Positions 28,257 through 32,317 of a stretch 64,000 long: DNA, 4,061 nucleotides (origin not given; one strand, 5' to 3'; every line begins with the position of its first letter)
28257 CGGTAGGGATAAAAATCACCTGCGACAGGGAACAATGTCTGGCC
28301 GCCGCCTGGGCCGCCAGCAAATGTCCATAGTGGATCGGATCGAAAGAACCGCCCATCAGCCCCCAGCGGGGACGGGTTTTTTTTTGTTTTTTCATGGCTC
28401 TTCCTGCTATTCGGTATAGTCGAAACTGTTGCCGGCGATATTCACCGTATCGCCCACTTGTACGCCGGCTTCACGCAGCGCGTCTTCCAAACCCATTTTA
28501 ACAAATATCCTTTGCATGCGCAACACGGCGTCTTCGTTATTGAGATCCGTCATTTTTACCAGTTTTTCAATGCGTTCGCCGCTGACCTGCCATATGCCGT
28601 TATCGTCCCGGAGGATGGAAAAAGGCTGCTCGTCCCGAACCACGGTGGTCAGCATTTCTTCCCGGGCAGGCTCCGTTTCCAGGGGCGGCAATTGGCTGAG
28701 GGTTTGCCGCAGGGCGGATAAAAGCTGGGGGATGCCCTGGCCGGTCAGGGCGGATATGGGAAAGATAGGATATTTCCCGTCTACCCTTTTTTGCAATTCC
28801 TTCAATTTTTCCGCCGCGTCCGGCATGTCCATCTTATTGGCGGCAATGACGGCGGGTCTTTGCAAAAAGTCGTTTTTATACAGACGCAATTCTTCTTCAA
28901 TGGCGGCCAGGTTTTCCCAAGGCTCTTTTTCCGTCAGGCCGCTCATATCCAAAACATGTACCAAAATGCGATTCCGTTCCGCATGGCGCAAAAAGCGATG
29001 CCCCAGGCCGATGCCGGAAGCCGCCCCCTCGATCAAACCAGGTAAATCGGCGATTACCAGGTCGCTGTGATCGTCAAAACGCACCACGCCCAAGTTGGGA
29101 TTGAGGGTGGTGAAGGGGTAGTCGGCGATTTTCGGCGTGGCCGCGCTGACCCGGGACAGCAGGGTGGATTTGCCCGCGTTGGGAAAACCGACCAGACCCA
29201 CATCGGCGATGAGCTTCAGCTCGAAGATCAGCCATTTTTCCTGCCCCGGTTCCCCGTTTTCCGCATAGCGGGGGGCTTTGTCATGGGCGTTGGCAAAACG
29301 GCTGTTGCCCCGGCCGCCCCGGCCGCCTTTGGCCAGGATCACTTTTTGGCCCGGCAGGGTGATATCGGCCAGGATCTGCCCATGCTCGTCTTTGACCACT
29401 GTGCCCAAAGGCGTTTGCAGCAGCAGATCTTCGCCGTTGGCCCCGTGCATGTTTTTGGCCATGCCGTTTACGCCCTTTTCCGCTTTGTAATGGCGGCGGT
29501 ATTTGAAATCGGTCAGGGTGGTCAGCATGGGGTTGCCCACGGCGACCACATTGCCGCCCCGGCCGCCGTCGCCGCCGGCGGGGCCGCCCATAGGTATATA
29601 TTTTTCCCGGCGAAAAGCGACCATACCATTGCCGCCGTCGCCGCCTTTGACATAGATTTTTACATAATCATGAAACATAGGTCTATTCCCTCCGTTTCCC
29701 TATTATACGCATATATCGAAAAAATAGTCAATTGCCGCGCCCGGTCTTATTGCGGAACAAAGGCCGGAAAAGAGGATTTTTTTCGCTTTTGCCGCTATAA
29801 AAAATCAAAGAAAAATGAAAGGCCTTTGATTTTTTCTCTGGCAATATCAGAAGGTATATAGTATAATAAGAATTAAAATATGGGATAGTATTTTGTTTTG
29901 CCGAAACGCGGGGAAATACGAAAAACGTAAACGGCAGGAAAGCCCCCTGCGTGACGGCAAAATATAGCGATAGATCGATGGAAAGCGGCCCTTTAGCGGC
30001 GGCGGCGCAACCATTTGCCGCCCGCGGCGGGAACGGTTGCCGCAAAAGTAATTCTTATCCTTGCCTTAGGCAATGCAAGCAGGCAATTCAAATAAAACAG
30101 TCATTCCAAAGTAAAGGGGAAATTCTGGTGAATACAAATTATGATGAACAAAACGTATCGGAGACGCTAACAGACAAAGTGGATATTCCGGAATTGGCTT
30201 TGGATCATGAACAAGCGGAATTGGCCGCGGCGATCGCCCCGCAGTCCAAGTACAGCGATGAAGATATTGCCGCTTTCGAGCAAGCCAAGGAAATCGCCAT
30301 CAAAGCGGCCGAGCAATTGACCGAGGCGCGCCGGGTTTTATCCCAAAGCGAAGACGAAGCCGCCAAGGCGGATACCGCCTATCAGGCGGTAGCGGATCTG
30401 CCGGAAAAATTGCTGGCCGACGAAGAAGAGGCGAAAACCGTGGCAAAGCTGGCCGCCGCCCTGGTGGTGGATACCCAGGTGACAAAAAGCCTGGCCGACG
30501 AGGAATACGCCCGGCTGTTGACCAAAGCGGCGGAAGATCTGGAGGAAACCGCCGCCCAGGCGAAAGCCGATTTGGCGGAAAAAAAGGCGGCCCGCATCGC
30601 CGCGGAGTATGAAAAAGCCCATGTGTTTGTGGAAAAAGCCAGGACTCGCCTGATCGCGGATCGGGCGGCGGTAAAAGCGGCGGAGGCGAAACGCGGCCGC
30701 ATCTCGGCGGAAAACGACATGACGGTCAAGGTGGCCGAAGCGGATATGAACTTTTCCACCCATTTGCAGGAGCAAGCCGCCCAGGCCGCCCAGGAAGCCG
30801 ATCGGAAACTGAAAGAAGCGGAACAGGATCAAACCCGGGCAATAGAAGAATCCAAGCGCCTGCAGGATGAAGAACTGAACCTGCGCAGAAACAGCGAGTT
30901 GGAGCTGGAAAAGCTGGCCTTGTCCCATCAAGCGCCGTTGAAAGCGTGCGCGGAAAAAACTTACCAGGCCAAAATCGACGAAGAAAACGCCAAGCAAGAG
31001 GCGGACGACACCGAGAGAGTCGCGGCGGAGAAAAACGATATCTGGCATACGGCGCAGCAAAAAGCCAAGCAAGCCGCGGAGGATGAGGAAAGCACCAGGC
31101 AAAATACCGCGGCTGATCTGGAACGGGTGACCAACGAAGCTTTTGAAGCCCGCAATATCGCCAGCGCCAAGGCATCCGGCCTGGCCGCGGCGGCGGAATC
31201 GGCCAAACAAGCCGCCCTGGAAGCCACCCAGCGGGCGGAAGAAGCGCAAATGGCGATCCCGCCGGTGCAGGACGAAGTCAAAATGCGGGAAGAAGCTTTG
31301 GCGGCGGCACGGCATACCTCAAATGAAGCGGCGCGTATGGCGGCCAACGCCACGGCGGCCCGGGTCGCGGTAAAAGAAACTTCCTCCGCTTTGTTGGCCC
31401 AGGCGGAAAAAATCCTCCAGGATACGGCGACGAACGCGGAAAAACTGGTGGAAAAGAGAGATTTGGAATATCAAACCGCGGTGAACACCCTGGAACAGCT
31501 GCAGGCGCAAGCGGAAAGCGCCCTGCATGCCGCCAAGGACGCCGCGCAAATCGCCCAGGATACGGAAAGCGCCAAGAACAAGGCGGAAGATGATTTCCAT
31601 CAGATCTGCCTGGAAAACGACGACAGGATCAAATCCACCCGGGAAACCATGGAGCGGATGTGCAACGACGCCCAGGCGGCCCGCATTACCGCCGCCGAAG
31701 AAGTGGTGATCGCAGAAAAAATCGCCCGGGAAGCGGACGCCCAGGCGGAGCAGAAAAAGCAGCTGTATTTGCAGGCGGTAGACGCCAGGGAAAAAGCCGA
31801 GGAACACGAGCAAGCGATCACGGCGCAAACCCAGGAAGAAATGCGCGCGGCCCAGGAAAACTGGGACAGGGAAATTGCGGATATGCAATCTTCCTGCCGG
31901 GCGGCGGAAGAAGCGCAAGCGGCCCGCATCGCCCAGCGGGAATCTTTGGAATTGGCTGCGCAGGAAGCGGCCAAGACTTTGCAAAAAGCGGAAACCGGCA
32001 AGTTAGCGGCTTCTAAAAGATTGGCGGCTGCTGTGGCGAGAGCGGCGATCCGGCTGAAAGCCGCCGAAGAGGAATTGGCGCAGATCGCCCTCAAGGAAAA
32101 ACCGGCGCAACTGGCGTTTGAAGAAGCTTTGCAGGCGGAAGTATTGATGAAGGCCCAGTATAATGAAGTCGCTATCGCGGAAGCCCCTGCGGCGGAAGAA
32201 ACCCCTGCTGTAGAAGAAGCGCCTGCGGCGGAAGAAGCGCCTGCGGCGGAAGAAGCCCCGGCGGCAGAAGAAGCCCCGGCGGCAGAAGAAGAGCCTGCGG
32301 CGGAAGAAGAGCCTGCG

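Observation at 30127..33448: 1107-aa acidic coiled-coil protein with an (EEAPAA)15 tandem repeat inserted beside the conserved ACT/UPF0210 pair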

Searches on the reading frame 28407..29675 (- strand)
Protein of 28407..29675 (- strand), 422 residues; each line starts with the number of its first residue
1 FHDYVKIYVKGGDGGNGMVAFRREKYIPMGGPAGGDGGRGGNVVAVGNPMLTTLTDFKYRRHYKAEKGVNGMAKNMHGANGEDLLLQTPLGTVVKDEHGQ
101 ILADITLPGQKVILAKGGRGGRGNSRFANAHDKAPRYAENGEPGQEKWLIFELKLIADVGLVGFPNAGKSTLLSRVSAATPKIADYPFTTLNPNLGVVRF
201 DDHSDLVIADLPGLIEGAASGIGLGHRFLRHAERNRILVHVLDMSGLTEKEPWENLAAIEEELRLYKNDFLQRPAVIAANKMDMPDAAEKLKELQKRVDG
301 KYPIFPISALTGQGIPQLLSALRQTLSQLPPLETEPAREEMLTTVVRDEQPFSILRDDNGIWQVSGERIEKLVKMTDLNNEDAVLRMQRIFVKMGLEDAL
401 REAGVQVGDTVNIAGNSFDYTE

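Call 100: search_protein_families(library=pfam, proteins=[window:28407-29675:-], max_evalue=0.0001)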
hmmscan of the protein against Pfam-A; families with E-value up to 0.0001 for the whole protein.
window:28407-29675:- (422 aa): 5 families
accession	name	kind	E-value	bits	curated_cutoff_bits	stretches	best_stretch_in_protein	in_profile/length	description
PF01018.28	GTP1_OBG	-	5.3e-59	198.7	27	1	3-155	2-155/155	GTP1/OBG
PF01926.29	MMR_HSR1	-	1.1e-23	84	21.9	1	158-281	1-113/113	50S ribosome-binding GTPase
PF09269.16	DUF1967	-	2.7e-23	82.2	27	1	352-420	1-70/70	Domain of unknown function (DUF1967)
PF02421.24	FeoB_N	-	1.1e-10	41.7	27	1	159-321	3-155/156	Ferrous iron transport protein B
PF00009.33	GTP_EFTU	-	9.8e-07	29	26.5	0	272-326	121-186/188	Elongation factor Tu GTP binding domain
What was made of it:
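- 28407..29678 (-): obg, the divergently transcribed neighbour conserved across the family (context). Pfam GTP1_OBG, MMR_HSR1 and DUF1967 (call 100).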

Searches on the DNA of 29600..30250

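Call 10: search_rna_families(source=window, start=29600, end=30250, threshold=evalue, max_evalue=1)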
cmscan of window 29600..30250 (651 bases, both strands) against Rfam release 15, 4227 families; matches with E-value up to 1: 3.
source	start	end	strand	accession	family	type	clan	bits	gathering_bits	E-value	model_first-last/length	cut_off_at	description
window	29798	29835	+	RF04340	Plastid-psbJ-4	Cis-reg;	CL00152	23.4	55.2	0.11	1-65/65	no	Plastid-psbJ-4 3UTR RNA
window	29759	29857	+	RF02663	GmglnB1_5p_UTR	Cis-reg;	-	21.2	54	0.22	1-85/85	no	GmglnB1 5'UTR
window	29763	29842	+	RF02965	CyVA-1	Gene; sRNA;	-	17.3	41.4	0.61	1-77/77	no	CyVA-1 RNA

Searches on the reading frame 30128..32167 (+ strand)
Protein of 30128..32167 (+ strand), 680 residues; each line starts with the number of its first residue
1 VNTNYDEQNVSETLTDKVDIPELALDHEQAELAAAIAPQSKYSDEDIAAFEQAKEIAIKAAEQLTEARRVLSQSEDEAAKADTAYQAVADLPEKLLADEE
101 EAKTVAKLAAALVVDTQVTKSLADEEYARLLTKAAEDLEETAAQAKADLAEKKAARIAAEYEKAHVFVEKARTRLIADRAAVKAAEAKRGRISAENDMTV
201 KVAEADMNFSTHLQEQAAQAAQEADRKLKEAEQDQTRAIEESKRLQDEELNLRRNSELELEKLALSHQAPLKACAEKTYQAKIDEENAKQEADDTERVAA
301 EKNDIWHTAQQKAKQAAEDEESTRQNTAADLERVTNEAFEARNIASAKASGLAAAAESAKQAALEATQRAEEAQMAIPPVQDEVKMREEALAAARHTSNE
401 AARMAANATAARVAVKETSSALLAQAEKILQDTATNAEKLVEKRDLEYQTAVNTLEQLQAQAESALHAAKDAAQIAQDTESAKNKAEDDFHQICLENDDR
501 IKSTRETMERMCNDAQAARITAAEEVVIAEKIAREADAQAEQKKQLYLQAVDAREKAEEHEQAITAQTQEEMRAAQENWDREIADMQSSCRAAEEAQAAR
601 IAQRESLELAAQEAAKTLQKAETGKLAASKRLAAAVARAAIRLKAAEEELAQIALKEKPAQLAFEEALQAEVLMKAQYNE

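Call 75: search_solved_structures(query=A6, max_evalue=1)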
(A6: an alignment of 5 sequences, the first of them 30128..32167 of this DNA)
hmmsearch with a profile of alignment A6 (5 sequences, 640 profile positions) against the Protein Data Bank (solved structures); distinct sequences matched with E-value up to 1: 24.
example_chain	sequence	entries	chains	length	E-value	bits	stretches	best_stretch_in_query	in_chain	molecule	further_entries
3edv_A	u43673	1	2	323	0.023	16.4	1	184-302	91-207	Spectrin beta chain, brain 1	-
5w42_B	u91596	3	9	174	0.15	13.8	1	446-541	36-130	Hemagglutinin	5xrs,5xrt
5hmg_B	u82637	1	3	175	0.17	13.6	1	446-541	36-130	Hemagglutinin HA2 chain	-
4uo0_B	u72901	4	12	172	0.22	13.2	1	445-540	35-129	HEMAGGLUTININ | H3 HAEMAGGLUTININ HA2 CHAIN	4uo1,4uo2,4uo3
1htm_B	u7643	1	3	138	0.27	12.9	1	451-541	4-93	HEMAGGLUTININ HA2 CHAIN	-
6n4f_B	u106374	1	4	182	0.28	12.9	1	446-541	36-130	Hemagglutinin HA2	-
8tj4_B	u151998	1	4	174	0.28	12.8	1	446-541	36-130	Hemagglutinin HA2 chain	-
8zyk_R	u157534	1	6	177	0.29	12.8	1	446-541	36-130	Hemagglutinin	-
4gms_B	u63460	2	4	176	0.29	12.8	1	446-541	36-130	Hemagglutinin HA2 chain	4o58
5k9q_B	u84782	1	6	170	0.29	12.8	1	446-541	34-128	Hemagglutinin HA2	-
5xl1_C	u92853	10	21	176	0.29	12.8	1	446-542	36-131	Hemagglutinin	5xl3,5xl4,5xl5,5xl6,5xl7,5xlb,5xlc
5kan_B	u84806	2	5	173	0.31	12.7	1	446-541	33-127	Hemagglutinin HA2 | Hemagglutinin HA2 chain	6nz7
5w9a_A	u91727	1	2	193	0.31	12.7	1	525-618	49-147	Tripartite motif-containing protein 5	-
4we5_B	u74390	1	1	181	0.31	12.7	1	446-541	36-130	Hemagglutinin HA2 chain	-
3vun_B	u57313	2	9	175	0.32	12.7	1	446-541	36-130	Hemagglutinin HA2 chain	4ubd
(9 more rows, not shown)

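Call 82: predict_structure(alignment_id=A7)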
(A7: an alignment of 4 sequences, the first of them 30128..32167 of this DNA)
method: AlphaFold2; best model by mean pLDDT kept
length: 680 residues; sequences in the alignment: 4
mean_pLDDT: 70.9   pTM: 0.27
mean pLDDT of the five models: 70.9, 68.0, 67.0, 66.3, 64.4
residues with pLDDT >= 90: 5; 70-90: 437; 50-70: 179; < 50: 59
segments of 3 or more residues with pLDDT < 50: 1-21, 259-271, 411-419, 620-626
pLDDT, mean of each block of 10 residues (from residue 1): 38 34 57 58 70 82 88 88 87 88 86 77 70 83 86 88 86 82 81 79 76 71 75 73 73 58 41 60 73 71 74 74 77 79 78 77 80 69 58 59 54 46 65 74 79 82 81 81 82 81 77 73 71 69 72 70 70 71 73 74 72 57 45 63 67 53 64 58
secondary structure, 60 per line:
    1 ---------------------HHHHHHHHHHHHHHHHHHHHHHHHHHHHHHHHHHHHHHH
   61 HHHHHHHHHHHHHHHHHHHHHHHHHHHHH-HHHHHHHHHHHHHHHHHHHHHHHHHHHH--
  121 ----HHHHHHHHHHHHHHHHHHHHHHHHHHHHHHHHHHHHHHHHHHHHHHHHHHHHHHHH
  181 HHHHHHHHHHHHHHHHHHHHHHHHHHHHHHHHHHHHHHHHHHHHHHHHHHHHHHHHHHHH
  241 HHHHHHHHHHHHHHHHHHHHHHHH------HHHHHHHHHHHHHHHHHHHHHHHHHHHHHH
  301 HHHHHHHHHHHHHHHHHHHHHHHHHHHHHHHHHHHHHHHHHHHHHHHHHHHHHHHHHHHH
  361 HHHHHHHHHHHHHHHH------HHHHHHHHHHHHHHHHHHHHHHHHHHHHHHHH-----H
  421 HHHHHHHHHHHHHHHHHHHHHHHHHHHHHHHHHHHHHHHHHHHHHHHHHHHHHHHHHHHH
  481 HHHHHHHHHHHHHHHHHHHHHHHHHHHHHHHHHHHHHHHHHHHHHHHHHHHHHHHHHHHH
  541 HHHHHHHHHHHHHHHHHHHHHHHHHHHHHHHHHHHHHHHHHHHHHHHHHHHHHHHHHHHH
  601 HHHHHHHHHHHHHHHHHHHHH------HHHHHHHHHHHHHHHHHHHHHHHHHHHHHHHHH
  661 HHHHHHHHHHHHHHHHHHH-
elements in order (helices of 4 or more, strands of 3 or more residues): H22-89 H91-118 H125-264 H271-376 H383-414 H420-621 H628-679
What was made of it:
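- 31292..31453 (+): Copy 2 of the shared module (residues 389-442). It lies at the low-confidence helix break 411-419 (call 82).
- On Scy/FilP / crescentin (IF-like): AlphaFold2 predicts helices over residues 22-679 (call 82).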

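Call 85: fold_search(model_id=the predicted structure, library=pdb)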
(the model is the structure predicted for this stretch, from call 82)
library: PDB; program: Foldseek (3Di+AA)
matches with E <= 10: 723; with E <= 0.001: 0
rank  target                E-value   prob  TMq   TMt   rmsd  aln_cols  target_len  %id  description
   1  8snb_8J               3.5e-02  0.75  0.16  0.24  59.0       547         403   10  atomic model of sea urchin sperm doublet microtubule (48-nm periodicity) (released 2023-06-28)
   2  8tzl_E                9.4e-02  0.97  0.13  0.25  14.2       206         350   18  Cryo-EM structure of Vibrio cholerae FtsE/FtsX/EnvC complex, full-length (released 2023-12-20)
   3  9cpc_3R               1.4e-01  0.91  0.13  0.31  37.1       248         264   11  Atomic model of porcine brain ventricles cilia doublet microtubule (48-nm periodicity) (released 2024-10-23)
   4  8iyj_V0               1.5e-01  0.97  0.16  0.38  15.2       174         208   14  Cryo-EM structure of the 48-nm repeat doublet microtubule from mouse sperm (released 2023-07-05)
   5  8to0_BL               1.5e-01  0.41  0.13  0.22  52.0       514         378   10  48-nm repeating structure of doublets from mouse sperm flagella (released 2023-11-01)
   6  7ung_D0               1.7e-01  0.94  0.17  0.34  19.1       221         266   14  48-nm repeat of the human respiratory doublet microtubule (released 2022-10-05)
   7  9cpb_5R               1.7e-01  0.35  0.13  0.22  59.0       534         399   10  Atomic model of bovine Fallopian tube cilia doublet microtubule (48-nm periodicity) (released 2024-10-30)
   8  9fqr_Co               1.8e-01  0.85  0.12  0.31  19.8       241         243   10  96-nm repeat of axonemal doublet microtubules from bovine sperm (released 2025-03-26)
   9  8iyj_R0               1.8e-01  0.84  0.12  0.33  19.4       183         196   13  Cryo-EM structure of the 48-nm repeat doublet microtubule from mouse sperm (released 2023-07-05)
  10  2b5u_A                1.9e-01  0.98  0.14  0.19  14.6       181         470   17  Crystal Structure Of Colicin E3 V206C Mutant In Complex With Its Immunity Protein (released 2006-11-07)
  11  8otz_F4               2.1e-01  0.38  0.14  0.22  52.2       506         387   11  48-nm repeat of the native axonemal doublet microtubule from bovine sperm (released 2023-11-22)
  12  8i7o_B8               2.3e-01  0.87  0.13  0.38  20.8       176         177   14  In situ structure of axonemal doublet microtubules in mouse sperm with 16-nm repeat (released 2023-10-11)
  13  8iyj_S5               2.4e-01  0.85  0.13  0.26  23.2       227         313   13  Cryo-EM structure of the 48-nm repeat doublet microtubule from mouse sperm (released 2023-07-05)
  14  7rro_D7               2.4e-01  0.38  0.16  0.24  58.6       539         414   13  Structure of the 48-nm repeat doublet microtubule from bovine tracheal cilia (released 2021-10-27)
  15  8gmh_C                2.5e-01  0.97  0.15  0.53   6.3       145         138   12  Crystal Structure of the ternary complex of TelA-LXG, LapA3, and LapA4 (released 2024-01-10)
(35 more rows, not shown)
